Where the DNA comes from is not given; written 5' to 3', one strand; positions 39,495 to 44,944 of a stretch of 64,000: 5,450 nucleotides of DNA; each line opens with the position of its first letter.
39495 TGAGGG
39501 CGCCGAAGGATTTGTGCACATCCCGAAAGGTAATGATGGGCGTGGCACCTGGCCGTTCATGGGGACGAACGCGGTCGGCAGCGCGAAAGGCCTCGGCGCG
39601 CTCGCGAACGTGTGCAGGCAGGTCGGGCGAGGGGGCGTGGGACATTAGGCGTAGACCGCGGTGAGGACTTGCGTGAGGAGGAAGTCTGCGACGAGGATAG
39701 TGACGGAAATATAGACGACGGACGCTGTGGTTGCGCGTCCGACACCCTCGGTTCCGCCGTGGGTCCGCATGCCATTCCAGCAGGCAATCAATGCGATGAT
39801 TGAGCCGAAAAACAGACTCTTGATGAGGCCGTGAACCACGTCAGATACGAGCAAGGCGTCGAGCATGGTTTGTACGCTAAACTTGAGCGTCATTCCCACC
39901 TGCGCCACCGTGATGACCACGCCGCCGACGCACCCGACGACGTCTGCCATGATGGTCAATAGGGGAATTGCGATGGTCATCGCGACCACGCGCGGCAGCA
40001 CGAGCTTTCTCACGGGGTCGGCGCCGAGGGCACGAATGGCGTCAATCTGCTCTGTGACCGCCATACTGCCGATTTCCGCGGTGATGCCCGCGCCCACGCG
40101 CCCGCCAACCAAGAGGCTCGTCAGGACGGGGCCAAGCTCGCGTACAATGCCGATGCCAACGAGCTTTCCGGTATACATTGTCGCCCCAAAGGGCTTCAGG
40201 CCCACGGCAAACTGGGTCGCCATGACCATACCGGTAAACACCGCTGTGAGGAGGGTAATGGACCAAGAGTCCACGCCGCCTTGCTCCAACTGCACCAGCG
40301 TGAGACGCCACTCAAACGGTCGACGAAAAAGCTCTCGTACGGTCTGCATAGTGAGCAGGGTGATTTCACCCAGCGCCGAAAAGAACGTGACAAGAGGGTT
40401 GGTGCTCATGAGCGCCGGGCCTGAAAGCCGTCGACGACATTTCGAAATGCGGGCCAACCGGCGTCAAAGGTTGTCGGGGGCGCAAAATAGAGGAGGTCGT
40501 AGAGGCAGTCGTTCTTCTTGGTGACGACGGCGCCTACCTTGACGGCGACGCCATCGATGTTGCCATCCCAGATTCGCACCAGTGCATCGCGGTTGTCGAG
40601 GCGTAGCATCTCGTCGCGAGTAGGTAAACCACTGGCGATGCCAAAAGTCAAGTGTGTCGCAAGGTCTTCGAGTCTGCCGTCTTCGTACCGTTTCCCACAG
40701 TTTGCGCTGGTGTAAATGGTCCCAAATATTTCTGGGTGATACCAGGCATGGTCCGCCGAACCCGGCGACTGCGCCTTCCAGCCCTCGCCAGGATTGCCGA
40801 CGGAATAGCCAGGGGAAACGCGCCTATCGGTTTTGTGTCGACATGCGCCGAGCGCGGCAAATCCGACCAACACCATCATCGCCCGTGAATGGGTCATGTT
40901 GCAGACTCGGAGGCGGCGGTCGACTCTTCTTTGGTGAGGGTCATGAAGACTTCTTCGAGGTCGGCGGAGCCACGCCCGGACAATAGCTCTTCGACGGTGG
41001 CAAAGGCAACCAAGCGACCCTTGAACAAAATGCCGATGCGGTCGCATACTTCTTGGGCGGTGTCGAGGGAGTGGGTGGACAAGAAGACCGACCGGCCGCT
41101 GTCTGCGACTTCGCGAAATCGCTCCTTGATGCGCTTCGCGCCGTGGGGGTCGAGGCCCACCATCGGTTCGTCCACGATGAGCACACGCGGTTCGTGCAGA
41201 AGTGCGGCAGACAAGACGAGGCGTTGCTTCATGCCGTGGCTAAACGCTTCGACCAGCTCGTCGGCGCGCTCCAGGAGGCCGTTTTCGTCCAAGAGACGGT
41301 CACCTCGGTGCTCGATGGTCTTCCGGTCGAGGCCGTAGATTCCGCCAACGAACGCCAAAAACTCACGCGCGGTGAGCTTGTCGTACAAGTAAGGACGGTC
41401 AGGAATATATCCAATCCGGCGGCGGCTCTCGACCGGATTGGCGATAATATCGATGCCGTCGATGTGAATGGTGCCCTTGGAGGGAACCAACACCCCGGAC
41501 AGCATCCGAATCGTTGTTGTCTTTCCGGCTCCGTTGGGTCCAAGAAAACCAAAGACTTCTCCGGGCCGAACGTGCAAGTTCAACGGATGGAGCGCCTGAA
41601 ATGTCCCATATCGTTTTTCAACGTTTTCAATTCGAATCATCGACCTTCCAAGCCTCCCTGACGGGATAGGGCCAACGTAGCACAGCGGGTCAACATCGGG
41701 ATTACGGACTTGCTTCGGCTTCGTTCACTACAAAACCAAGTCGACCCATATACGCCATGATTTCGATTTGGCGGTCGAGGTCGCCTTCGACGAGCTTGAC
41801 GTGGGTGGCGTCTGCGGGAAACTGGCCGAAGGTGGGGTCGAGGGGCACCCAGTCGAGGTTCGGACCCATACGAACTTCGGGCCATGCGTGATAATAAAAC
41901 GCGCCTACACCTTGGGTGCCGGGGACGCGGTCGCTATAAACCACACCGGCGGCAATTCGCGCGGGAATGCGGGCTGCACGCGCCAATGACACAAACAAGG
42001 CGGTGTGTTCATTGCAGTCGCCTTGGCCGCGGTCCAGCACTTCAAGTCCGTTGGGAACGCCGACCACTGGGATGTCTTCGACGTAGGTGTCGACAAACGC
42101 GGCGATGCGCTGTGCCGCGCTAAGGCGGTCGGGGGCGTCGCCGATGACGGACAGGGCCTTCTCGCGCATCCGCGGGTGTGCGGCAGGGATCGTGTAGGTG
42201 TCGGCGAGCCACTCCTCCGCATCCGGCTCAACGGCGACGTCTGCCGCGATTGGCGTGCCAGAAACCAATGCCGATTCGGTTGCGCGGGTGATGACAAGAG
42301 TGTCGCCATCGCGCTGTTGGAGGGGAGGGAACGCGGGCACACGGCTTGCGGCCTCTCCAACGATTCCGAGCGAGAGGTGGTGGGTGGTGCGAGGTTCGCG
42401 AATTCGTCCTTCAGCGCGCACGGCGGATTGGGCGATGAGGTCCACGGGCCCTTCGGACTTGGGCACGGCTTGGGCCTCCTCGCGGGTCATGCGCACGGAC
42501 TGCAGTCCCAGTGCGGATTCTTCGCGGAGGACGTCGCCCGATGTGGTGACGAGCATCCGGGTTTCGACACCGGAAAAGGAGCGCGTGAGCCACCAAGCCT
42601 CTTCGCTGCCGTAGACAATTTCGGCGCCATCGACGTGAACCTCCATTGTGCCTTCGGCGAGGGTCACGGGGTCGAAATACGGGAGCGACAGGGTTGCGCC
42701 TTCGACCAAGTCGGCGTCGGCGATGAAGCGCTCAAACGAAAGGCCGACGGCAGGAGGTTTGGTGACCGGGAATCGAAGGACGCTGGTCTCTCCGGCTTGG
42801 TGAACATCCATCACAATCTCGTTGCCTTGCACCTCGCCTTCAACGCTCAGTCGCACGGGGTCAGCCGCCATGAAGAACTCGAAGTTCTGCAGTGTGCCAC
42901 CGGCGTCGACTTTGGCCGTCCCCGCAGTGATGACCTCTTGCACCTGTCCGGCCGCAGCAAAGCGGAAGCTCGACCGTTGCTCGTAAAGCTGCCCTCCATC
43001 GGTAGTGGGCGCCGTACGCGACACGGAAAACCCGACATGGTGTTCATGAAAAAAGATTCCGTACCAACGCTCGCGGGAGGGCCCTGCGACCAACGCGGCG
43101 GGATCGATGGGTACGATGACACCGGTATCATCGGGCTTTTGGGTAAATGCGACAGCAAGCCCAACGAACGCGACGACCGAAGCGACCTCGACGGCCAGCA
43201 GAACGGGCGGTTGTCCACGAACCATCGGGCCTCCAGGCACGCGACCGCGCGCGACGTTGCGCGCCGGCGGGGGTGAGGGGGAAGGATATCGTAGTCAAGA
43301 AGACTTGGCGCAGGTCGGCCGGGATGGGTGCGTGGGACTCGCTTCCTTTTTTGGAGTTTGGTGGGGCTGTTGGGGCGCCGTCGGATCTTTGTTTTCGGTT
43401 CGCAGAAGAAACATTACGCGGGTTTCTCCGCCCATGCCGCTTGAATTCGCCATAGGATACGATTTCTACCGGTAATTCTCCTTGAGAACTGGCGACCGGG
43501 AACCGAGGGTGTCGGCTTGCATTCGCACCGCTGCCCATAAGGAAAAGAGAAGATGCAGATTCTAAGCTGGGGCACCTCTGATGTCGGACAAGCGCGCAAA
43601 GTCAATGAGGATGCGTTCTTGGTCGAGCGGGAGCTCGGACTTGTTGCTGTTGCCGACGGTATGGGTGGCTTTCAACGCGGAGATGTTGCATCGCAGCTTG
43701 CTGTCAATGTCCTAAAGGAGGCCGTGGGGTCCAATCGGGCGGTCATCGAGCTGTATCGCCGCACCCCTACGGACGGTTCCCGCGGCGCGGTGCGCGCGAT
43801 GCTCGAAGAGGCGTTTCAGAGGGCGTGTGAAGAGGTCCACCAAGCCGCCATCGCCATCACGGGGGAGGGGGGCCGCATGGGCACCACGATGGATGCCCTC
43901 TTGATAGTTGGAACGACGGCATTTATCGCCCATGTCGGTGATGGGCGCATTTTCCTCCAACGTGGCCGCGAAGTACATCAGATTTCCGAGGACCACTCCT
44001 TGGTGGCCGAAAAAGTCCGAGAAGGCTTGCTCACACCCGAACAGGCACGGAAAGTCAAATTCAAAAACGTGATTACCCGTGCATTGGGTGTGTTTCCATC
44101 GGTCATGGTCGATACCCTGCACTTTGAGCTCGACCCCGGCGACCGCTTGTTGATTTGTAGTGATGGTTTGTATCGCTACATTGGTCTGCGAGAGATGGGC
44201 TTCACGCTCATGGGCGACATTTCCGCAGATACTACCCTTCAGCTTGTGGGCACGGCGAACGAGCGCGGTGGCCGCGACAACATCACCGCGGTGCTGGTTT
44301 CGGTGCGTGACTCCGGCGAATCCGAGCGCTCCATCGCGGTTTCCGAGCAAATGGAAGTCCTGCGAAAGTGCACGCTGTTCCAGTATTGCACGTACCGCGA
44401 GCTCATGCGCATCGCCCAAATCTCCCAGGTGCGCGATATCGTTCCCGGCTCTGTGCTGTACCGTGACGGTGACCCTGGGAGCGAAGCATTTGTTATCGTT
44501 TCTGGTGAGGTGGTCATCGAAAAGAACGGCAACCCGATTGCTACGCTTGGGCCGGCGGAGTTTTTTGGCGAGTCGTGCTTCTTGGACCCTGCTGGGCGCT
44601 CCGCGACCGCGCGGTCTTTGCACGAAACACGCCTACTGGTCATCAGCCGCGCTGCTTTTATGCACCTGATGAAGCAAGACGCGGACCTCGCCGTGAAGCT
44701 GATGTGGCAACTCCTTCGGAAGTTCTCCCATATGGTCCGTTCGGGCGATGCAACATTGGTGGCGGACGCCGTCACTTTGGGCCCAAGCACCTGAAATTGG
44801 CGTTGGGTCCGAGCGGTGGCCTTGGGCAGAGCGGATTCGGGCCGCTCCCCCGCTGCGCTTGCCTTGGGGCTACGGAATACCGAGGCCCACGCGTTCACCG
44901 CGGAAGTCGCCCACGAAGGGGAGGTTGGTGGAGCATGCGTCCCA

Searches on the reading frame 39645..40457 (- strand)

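Call 11: search_protein_families(library=pfam, proteins=[window:39645-40457:-], max_evalue=0.001)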
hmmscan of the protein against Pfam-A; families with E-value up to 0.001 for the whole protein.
window:39645-40457:- (270 aa): 1 family
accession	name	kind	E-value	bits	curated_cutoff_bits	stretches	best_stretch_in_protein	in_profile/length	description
PF02405.21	MlaE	-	5.8e-72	242.1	22.5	1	54-263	2-211/212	Permease MlaE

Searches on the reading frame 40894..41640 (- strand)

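Call 11: search_protein_families(library=pfam, proteins=[window:40894-41640:-], max_evalue=0.001)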
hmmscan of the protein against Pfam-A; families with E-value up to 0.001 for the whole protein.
window:40894-41640:- (248 aa): 3 families
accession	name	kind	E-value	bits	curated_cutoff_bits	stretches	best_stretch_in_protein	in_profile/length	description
PF00005.33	ABC_tran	-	3e-29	102.8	25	1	17-160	1-136/137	ABC transporter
PF13304.12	AAA_21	-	3.8e-12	47.3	27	1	131-192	236-300/304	AAA domain, putative AbiEii toxin, Type IV TA system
PF13514.12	AAA_27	-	0.00087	19.4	22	0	9-50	9-49/206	AAA domain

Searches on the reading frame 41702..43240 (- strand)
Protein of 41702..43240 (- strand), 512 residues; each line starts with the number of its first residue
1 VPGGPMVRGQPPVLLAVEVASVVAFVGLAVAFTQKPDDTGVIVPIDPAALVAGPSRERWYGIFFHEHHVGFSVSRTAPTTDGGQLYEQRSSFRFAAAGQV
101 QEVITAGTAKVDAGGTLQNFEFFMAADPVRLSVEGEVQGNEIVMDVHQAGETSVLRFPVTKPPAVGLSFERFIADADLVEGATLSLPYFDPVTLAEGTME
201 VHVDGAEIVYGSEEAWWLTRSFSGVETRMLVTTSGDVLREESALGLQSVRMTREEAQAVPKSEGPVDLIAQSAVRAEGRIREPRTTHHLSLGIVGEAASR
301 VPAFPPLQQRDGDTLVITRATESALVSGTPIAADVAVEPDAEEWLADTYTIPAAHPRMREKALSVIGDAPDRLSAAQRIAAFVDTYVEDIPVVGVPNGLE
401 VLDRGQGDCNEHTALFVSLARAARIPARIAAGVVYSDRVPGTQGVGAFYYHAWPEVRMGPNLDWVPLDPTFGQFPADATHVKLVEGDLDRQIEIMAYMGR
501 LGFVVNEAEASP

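Call 11: search_protein_families(library=pfam, proteins=[window:41702-43240:-], max_evalue=0.001)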
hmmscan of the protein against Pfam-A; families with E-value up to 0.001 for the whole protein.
window:41702-43240:- (512 aa): 1 family
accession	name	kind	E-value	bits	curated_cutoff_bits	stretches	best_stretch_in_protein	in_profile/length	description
PF01841.26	Transglut_core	-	1.6e-16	61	23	1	364-469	6-108/108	Transglutaminase-like superfamily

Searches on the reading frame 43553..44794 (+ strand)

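Call 88: search_protein_families(library=pfam, proteins=[window:43553-44794:+], max_evalue=0.001)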
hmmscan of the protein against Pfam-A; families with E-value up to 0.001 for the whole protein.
window:43553-44794:+ (413 aa): 4 families
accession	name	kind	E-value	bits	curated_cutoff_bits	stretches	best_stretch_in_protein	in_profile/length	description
PF00027.35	cNMP_binding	-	1.6e-17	63.7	27.5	1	296-376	4-89/89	Cyclic nucleotide-binding domain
PF13672.11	PP2C_2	-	1.8e-16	60.8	24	1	14-209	8-177/209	Protein phosphatase 2C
PF00481.26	PP2C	-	5.5e-09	36.5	20.3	1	27-150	33-142/255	Protein phosphatase 2C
PF07228.17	SpoIIE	-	2.9e-05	24.5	25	1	166-207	93-134/192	Stage II sporulation protein E (SpoIIE)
